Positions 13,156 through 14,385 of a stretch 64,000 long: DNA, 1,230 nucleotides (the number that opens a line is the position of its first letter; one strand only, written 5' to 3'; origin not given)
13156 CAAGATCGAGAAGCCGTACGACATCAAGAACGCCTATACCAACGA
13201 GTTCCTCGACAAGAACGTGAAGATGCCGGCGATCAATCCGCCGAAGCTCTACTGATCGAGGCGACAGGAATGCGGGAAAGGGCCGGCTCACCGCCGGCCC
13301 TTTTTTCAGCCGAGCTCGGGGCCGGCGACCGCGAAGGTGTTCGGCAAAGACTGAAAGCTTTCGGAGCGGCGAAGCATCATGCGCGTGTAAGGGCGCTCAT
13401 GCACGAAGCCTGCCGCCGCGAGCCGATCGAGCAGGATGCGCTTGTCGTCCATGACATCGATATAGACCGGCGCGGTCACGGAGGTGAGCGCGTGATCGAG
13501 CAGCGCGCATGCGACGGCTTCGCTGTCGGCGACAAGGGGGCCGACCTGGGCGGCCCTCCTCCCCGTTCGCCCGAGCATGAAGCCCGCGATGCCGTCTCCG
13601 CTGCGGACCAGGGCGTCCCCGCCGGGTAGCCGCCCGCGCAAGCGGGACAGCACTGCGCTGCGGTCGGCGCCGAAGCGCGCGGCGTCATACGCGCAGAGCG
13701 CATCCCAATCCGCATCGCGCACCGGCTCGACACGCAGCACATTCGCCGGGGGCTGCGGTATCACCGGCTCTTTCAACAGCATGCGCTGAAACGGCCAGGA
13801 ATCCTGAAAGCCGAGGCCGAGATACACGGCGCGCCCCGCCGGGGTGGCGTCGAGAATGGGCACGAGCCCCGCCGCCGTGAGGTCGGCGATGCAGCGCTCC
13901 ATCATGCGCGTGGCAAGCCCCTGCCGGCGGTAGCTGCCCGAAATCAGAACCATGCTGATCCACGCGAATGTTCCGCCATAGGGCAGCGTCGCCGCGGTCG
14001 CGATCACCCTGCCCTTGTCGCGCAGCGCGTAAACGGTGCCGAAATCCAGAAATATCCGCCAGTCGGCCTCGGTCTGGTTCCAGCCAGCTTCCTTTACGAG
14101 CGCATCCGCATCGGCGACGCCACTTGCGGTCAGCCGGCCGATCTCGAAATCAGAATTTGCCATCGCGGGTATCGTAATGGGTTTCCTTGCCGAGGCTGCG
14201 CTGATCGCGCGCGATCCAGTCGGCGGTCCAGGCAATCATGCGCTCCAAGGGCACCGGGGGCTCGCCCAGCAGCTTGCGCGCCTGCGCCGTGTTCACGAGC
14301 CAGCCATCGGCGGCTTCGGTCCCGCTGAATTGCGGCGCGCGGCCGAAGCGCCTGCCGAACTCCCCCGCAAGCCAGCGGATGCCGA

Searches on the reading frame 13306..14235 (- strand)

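Call 79: search_protein_families(library=pfam, proteins=[window:13306-14235:-], max_evalue=0.00001)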
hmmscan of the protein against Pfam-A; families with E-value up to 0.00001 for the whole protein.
window:13306-14235:- (309 aa): 4 families
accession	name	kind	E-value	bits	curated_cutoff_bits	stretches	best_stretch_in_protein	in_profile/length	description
PF18014.7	Acetyltransf_18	-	5.8e-16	58.8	22.7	1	181-290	2-112/124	Acetyltransferase (GNAT) domain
PF00583.31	Acetyltransf_1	-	6.7e-09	36.5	20.7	1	58-143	26-116/116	Acetyltransferase (GNAT) family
PF13508.13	Acetyltransf_7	-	1.3e-07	32.3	27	1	66-144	3-83/84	Acetyltransferase (GNAT) domain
PF13673.13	Acetyltransf_10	-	7.5e-06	26.4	23.6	0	69-146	34-110/128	Acetyltransferase (GNAT) domain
